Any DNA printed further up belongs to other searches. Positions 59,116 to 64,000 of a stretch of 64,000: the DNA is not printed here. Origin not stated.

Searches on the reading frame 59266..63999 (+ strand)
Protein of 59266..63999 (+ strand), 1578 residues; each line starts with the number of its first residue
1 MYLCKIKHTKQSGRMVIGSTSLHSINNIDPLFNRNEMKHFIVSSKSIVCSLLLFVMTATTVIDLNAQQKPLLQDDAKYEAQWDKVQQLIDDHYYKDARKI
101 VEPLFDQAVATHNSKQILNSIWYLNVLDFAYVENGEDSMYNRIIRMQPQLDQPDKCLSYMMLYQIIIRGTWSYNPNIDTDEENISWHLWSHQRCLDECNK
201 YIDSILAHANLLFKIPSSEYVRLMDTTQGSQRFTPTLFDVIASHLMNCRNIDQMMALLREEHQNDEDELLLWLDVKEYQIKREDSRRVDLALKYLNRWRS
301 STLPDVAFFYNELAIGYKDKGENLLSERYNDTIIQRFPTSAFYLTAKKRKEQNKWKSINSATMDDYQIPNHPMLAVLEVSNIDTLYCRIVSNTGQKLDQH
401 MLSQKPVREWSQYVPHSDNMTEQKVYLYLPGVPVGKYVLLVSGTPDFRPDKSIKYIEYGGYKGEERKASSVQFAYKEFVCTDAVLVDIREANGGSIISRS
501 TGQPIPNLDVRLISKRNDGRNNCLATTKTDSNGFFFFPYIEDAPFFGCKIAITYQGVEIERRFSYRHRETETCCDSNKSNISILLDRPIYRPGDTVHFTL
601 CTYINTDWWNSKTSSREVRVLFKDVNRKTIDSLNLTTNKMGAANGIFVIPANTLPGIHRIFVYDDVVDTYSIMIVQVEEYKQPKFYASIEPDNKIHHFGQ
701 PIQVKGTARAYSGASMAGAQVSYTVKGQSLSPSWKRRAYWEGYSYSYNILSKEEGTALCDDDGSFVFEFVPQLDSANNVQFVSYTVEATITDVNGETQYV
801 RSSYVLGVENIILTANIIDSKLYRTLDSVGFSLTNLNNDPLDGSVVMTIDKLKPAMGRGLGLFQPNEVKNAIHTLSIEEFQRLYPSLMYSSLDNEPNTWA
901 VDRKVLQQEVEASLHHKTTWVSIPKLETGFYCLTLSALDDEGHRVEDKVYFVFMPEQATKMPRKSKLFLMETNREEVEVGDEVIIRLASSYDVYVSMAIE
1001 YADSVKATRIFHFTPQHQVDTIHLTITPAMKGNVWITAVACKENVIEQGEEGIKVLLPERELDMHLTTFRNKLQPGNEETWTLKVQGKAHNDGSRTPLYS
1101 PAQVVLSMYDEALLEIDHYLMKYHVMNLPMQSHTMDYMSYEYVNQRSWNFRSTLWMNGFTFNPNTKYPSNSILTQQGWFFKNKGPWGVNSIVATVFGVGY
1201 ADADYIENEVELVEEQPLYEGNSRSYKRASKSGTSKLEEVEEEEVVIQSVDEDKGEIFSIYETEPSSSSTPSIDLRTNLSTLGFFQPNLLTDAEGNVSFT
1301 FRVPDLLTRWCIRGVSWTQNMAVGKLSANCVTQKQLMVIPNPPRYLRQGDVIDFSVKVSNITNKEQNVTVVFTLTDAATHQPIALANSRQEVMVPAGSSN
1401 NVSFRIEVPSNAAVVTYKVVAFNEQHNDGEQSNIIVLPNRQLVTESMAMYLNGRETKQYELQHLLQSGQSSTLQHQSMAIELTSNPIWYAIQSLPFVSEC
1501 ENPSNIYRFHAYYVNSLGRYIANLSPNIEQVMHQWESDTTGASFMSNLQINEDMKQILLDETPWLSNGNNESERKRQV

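Call 9: search_protein_families(library=pfam, proteins=[window:59266-63999:+])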
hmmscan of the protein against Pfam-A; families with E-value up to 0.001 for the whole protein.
window:59266-63999:+ (1578 aa): 4 families
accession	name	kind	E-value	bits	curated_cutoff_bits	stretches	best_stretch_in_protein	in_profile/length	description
PF00207.28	A2M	-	1.1e-16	60.8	21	1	1284-1371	3-91/92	Alpha-2-macroglobulin family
PF01835.25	MG2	-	6.1e-12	46.2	32.8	1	583-662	4-80/96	MG2 domain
PF07703.20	A2M_BRD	-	3.9e-11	43.9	22.7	1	971-1115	4-139/140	Alpha-2-macroglobulin bait region domain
PF13620.12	CarboxypepD_reg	-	0.00025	21.8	32.3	0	494-540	4-45/82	Carboxypeptidase regulatory-like domain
